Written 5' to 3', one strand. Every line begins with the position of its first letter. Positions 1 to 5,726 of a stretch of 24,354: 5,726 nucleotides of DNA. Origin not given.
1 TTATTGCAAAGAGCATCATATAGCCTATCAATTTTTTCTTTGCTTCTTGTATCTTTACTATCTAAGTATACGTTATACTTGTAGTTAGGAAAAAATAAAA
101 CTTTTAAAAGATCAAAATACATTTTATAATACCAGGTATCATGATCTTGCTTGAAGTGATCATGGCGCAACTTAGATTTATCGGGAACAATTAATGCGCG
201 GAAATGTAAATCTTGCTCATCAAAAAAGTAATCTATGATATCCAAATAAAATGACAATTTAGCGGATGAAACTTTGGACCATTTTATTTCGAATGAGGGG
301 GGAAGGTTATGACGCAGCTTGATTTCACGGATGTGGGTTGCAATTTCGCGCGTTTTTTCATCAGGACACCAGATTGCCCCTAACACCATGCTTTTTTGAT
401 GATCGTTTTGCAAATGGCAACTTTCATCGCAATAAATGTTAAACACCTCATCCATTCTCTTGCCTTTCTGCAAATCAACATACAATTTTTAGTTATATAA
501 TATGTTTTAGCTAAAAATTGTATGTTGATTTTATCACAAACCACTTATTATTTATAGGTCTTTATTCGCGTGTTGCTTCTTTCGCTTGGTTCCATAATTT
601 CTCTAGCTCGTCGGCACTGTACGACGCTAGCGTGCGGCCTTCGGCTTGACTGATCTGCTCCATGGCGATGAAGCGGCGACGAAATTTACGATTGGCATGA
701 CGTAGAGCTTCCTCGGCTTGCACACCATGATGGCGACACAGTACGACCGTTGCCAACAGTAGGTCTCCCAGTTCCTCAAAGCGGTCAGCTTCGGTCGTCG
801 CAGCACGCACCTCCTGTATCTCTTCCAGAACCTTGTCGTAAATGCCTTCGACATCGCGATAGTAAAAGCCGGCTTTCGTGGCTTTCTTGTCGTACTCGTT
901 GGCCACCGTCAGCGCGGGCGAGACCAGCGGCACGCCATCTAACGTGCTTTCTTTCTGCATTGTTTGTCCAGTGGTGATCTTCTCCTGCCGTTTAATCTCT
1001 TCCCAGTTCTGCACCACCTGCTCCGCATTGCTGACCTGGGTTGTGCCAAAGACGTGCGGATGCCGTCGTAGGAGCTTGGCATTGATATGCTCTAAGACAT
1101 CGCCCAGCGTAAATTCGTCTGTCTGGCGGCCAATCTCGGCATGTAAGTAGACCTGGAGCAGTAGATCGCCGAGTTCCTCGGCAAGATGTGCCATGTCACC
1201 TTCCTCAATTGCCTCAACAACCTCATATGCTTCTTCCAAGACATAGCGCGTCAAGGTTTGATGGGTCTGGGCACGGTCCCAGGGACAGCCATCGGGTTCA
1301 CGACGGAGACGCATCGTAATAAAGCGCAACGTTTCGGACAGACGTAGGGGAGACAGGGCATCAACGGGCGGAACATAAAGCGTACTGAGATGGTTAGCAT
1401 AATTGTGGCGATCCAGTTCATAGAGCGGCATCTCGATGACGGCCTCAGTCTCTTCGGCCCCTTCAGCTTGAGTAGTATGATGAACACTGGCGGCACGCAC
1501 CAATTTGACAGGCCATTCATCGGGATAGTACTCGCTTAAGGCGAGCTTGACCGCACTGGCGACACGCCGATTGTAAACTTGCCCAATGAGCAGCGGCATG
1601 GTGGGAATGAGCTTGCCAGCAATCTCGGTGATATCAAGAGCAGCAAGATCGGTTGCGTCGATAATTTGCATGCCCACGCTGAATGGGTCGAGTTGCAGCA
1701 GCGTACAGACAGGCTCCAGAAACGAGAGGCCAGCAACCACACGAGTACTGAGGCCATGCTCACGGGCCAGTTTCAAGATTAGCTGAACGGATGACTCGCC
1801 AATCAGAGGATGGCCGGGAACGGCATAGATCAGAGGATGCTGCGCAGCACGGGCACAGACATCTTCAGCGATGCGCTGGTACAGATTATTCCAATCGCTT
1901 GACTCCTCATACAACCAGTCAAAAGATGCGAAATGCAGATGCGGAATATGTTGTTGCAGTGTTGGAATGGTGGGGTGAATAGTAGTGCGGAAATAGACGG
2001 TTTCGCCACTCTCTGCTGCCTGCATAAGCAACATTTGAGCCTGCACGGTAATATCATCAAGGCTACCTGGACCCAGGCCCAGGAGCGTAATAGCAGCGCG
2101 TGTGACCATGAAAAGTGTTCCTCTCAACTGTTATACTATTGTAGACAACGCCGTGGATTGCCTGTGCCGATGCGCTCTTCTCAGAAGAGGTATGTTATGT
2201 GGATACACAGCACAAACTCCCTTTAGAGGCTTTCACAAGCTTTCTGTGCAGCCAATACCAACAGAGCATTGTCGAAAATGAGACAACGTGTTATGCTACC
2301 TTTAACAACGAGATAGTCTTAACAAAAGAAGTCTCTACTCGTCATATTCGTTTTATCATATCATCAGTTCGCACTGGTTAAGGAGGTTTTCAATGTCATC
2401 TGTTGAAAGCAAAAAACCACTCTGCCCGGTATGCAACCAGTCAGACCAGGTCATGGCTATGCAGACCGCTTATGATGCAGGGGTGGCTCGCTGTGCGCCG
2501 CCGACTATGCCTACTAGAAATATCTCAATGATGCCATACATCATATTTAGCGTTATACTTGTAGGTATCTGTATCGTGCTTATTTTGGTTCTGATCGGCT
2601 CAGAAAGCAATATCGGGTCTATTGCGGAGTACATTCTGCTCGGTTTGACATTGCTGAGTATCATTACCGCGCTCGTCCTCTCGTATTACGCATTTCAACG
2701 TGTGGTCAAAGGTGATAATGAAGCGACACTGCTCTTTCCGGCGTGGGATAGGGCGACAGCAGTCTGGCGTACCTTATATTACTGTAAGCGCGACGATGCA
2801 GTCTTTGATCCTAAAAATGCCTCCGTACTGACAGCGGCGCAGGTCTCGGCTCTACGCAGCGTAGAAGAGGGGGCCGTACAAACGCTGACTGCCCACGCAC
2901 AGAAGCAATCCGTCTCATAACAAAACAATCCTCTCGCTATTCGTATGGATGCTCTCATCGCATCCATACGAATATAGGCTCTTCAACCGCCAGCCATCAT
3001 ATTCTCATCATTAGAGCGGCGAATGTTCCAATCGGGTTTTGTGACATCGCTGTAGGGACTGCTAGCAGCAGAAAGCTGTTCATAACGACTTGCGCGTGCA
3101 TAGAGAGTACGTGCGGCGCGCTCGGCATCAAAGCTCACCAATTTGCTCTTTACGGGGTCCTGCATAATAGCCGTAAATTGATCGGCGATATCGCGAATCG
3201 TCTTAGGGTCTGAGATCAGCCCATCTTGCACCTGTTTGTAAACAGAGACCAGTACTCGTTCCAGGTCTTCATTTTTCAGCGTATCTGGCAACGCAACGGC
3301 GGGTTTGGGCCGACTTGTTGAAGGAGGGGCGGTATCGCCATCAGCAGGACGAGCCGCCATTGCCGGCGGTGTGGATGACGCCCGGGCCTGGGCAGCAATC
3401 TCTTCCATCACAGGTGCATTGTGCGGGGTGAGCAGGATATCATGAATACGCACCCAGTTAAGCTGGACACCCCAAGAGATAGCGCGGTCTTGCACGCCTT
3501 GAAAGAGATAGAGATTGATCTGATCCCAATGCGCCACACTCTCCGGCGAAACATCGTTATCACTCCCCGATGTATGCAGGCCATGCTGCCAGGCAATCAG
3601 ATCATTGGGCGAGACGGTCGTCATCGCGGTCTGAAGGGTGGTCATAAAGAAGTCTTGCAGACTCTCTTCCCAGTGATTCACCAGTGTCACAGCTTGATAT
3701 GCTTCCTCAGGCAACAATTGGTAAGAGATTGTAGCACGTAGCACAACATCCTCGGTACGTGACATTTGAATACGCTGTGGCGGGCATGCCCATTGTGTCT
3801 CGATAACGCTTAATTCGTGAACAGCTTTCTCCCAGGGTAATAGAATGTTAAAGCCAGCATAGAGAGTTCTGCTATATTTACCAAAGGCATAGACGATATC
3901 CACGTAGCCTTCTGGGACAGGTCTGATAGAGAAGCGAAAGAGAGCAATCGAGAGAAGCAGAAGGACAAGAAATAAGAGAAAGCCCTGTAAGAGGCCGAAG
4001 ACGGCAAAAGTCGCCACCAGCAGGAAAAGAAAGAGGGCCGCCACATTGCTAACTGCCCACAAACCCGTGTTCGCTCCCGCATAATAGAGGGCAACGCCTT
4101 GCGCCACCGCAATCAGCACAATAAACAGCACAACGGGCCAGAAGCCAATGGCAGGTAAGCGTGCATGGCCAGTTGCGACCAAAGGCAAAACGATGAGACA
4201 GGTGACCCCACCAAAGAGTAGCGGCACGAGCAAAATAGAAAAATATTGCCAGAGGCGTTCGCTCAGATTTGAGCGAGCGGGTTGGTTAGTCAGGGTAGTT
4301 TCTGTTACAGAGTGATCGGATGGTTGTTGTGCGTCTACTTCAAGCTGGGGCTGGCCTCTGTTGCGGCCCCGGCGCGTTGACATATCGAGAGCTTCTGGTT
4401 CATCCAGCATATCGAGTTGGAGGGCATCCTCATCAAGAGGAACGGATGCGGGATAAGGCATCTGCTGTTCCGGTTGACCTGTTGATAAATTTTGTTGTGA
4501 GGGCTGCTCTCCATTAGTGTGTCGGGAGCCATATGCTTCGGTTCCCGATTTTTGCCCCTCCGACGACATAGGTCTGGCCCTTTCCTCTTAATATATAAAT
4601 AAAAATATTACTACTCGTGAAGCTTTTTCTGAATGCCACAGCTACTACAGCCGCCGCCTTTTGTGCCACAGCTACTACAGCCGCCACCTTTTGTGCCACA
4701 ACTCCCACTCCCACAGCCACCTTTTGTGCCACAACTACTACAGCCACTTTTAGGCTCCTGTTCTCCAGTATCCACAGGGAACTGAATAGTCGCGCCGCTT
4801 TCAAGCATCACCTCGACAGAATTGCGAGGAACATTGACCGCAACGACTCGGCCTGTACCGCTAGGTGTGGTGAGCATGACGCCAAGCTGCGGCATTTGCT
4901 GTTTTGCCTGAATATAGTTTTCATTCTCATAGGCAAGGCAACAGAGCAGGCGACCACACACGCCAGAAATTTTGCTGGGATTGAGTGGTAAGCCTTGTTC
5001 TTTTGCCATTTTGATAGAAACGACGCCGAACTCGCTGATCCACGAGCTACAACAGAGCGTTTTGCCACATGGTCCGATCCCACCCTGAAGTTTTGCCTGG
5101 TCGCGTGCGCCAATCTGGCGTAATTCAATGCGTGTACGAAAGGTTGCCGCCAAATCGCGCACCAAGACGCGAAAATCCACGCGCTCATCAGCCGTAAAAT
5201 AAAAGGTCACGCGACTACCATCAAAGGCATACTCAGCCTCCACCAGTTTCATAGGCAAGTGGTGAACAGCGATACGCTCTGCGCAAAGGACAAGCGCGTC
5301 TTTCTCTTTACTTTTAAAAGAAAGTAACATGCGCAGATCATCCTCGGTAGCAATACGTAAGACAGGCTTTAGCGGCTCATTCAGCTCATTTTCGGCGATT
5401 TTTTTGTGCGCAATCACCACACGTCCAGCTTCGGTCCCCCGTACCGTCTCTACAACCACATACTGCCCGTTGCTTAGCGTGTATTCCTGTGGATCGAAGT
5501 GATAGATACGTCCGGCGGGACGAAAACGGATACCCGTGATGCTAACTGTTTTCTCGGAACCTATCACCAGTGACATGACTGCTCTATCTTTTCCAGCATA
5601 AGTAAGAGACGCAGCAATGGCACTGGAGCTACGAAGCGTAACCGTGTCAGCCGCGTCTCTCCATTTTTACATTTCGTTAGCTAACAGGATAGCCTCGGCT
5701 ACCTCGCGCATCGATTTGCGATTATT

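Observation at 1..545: AT-rich foreign segment with a DUF3800-like gene and a perfect 21-bp inverted repeat at its boundary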

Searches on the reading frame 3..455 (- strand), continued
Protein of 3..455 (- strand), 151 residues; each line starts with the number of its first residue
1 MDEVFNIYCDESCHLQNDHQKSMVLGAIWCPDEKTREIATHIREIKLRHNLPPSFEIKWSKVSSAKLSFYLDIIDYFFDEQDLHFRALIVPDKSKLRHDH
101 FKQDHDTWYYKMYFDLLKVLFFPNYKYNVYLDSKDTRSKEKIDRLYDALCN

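Call 99: find_encoding_contigs(protein=P0252, flank=6000, max_places=2)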
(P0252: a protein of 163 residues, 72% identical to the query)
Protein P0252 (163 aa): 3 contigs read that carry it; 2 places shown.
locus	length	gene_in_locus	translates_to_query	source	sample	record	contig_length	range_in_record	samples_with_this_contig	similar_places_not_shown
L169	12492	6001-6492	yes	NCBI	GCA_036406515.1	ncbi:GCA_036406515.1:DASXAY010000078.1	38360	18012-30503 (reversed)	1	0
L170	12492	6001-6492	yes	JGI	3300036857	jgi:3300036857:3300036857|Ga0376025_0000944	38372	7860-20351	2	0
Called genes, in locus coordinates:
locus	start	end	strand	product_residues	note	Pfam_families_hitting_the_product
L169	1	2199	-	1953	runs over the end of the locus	PF00109:ketoacyl-synt, PF02801:Ketoacyl-synt_C, PF00698:Acyl_transf_1, PF00106:adh_short, PF08659:KR, PF13561:adh_short_C2, PF21089:PKS_DH_N, PF14765:PS-DH, +1 more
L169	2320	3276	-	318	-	PF08012:DUF1702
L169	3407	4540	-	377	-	PF12895:ANAPC3 (faint), PF03704:BTAD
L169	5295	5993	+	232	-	PF12686:DUF3800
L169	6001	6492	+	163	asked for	-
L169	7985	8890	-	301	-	PF17848:Zn_ribbon_ACC (weak), PF01039:Carboxyl_trans (weak)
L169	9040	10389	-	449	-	PF03109:ABC1, PF00069:Pkinase (faint), PF01163:RIO1 (faint), PF27536:UbiB_helical (weak)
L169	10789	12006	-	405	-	PF00067:p450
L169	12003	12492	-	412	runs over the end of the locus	PF00067:p450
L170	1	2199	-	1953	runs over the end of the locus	PF00109:ketoacyl-synt, PF02801:Ketoacyl-synt_C, PF00698:Acyl_transf_1, PF00106:adh_short, PF08659:KR, PF13561:adh_short_C2, PF21089:PKS_DH_N, PF14765:PS-DH, +1 more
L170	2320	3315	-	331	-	PF08012:DUF1702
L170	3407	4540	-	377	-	PF12895:ANAPC3 (faint), PF03704:BTAD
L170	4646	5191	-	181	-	-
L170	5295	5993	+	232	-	PF12686:DUF3800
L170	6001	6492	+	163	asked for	-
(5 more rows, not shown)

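Call 103: search_protein_families(library=pfam, alignment_id=A2, max_evalue=1)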
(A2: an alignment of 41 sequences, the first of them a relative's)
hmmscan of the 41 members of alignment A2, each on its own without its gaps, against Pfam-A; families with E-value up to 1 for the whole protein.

A. member 1, P0131 (166 aa): 0 families

B. families by the number of members that match (of 41 scanned): 4 families
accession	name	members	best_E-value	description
PF19229.4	DUF5882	3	0.0047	Family of unknown function (DUF5882)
PF18029.7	Glyoxalase_6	2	0.0039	Glyoxalase-like domain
PF08201.16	BssC_TutF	1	0.31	BssC/TutF protein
PF05719.16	GPP34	1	0.34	Golgi phosphoprotein 3 (GPP34)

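Call 107: search_protein_families(library=padloc, proteins=[P0293, L085:3190-3651:+, L085:2486-3187:+], max_evalue=0.00001)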
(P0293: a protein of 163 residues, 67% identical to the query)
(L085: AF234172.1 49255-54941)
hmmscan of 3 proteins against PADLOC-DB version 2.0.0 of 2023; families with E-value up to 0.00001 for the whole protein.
P0293 (163 aa): 11 families
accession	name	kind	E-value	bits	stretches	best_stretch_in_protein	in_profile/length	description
PDLC04357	PDC-M04B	-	6e-68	225.9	1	6-161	4-159/162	-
PDLC04355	PDC-M04B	-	4.4e-49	164.8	1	6-160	4-164/167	-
PDLC04360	PDC-M04B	-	2.8e-39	132.7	1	18-159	9-155/166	-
PDLC04367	PDC-M04B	-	6.8e-35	118.6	1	15-162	11-168/173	-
PDLC04356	PDC-M04B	-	5e-28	96.1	1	8-157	6-167/176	-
PDLC04366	PDC-M04B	-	4.7e-22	76.8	1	8-159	9-157/166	-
PDLC04361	PDC-M04B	-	1.8e-21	74.5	1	7-105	5-103/125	-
PDLC04364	PDC-M04B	-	1.7e-18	64.9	1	20-158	18-161/164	-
PDLC04358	PDC-M04B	-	2.6e-12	45.2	1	22-159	21-163/167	-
PDLC04365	PDC-M04B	-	7.2e-11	40.4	1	20-157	21-173/176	-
PDLC04362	PDC-M04B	-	5.1e-10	37.5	1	76-161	106-202/206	-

L085:3190-3651:+ (154 aa): 10 families
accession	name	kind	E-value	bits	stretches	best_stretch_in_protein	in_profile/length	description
PDLC04355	PDC-M04B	-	1.3e-51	173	1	3-150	5-161/167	-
PDLC04357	PDC-M04B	-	4.8e-51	170.9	1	6-150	8-155/162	-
PDLC04360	PDC-M04B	-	4.8e-48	161.2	1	1-149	1-152/166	-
PDLC04356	PDC-M04B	-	3.1e-22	77.2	1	12-147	16-164/176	-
PDLC04367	PDC-M04B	-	3.6e-22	77.1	1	13-147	16-160/173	-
PDLC04366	PDC-M04B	-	1.8e-21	74.9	1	14-146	20-151/166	-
PDLC04361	PDC-M04B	-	1.9e-16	58.3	1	5-101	7-105/125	-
PDLC04364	PDC-M04B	-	5.7e-16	56.7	1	10-142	15-153/164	-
PDLC04358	PDC-M04B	-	5.4e-13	47.4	1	21-152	27-163/167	-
PDLC04365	PDC-M04B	-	1.1e-08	33.2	1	14-145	22-169/176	-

L085:2486-3187:+ (234 aa): 2 families
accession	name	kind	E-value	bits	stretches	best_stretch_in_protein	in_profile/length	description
PDLC04353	PDC-M04A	-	1e-95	317.6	1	5-233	3-228/232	-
PDLC04354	PDC-M04A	-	2.6e-43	146.1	1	54-229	6-181/190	-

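Call 108: fold_search(model_id=the predicted structure, library=viral)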
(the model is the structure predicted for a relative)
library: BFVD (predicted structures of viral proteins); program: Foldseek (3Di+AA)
matches with E <= 10: 1241; with E <= 0.001: 1
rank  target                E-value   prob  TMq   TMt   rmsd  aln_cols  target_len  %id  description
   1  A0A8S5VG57            2.8e-11  1.00  0.62  0.51   5.4       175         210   34  Uncharacterized protein [Siphoviridae sp. ctjbm8]
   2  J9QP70                4.7e-03  0.77  0.26  0.10  20.6       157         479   15  BppU N-terminal domain-containing protein [Listeria phage P70]
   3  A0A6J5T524            7.8e-02  0.18  0.23  0.14  24.7       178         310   10  Uncharacterized protein [uncultured Caudovirales phage]
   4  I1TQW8                9.3e-02  0.91  0.25  0.34   4.9        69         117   14  (no name in the UniProt tables at hand)
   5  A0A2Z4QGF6            1.3e-01  0.93  0.25  0.46   9.4        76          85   10  Uncharacterized protein [Ruegeria phage vB_RpoP-V13]
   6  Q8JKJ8                1.3e-01  0.09  0.15  0.08  19.0       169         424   11  Orf115 [Heliothis zea nudivirus 1]
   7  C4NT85                1.5e-01  0.89  0.24  0.46  11.2        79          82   13  Uncharacterized protein [Sulfitobacter phage EE36phi1]
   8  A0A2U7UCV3            1.5e-01  0.18  0.23  0.18  15.2       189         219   12  Uncharacterized protein [Pandoravirus neocaledonia]
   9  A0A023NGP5            1.6e-01  0.90  0.26  0.49   8.2        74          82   14  Uncharacterized protein [Dinoroseobacter phage DFL12phi1]
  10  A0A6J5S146            1.7e-01  0.60  0.32  0.46  10.7       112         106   18  Uncharacterized protein [uncultured Caudovirales phage]
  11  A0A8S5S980            1.7e-01  0.51  0.25  0.31   5.2        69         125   20  Uncharacterized protein [Phage sp. ctGns7]
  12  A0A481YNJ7            1.8e-01  0.84  0.23  0.15  10.6        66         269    8  Uncharacterized protein [Pithovirus LCDPAC02]
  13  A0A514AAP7            2.0e-01  0.44  0.19  0.31  11.2        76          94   13  Uncharacterized protein [Bacillus phage Karezi]
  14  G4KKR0                2.3e-01  0.80  0.27  0.40   8.1        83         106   14  (no name in the UniProt tables at hand)
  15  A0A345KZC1            2.4e-01  0.57  0.25  0.31   7.0        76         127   14  (no name in the UniProt tables at hand)
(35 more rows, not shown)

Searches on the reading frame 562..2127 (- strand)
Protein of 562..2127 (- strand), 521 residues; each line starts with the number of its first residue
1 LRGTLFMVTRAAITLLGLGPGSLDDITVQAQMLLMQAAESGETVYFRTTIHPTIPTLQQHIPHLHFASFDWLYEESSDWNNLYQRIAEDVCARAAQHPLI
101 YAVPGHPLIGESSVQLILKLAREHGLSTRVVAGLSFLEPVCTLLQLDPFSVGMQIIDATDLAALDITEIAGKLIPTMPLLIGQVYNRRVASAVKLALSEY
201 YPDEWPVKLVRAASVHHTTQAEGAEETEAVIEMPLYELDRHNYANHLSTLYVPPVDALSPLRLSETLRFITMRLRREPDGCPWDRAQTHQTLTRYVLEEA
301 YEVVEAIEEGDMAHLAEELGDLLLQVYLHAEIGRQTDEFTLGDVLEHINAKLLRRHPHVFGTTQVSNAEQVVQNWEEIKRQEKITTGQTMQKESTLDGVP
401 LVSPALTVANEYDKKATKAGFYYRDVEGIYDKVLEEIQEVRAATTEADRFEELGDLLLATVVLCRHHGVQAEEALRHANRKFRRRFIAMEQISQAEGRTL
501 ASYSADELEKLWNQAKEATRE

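Call 8: search_protein_families(library=pfam, proteins=[window:562-2127:-], max_evalue=0.01)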
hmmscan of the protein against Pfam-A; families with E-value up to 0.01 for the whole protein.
window:562-2127:- (521 aa): 4 families
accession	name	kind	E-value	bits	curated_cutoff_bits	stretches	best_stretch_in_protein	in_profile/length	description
PF03819.22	MazG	-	2.4e-33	114.7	22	2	287-360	1-74/74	MazG nucleotide pyrophosphohydrolase domain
PF01503.22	PRA-PH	-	8.7e-13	48.9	21.3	2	428-481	29-85/86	Phosphoribosyl-ATP pyrophosphohydrolase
PF00590.25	TP_methylase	-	1.7e-12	48.2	27.8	1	13-217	2-200/212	Tetrapyrrole (Corrin/Porphyrin) Methylases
PF12643.12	MazG-like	-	0.0065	17.1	27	0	443-482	28-67/85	MazG-like family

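Call 10: find_encoding_contigs(protein=window:562-2127:-, flank=10000, max_places=6)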
Protein window:562-2127:- (521 aa): no gene with exactly this product is on record in the collection.

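Call 11: find_encoding_contigs(protein=window:562-2109:-, flank=10000, max_places=6)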
Protein window:562-2109:- (515 aa): no gene with exactly this product is on record in the collection.

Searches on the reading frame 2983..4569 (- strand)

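Call 89: search_protein_families(library=pfam, proteins=[window:2983-4569:-], max_evalue=0.00001)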
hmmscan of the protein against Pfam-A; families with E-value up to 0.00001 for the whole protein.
window:2983-4569:- (528 aa): 1 family
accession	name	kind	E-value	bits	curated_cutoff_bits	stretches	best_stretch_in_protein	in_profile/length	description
PF01145.31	Band_7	-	2.3e-11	44.5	23.6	1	218-394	3-162/176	SPFH domain / Band 7 family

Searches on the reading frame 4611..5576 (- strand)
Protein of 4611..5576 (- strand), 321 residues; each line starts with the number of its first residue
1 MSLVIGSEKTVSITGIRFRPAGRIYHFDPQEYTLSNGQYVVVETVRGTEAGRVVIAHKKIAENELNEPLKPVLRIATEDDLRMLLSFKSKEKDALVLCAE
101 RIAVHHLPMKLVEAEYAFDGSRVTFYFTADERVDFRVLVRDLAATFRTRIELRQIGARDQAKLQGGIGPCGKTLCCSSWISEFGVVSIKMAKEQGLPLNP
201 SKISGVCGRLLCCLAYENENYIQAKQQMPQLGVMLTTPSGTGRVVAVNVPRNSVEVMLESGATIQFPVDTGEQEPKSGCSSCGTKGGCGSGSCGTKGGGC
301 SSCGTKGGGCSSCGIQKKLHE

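Call 89: search_protein_families(library=pfam, proteins=[window:4611-5576:-], max_evalue=0.00001)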
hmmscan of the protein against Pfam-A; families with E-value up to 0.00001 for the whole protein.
window:4611-5576:- (321 aa): 1 family
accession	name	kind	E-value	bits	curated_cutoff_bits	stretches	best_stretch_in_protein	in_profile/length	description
PF04468.17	PSP1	-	5.6e-34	116.8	27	1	70-155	1-86/86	PSP1 C-terminal conserved region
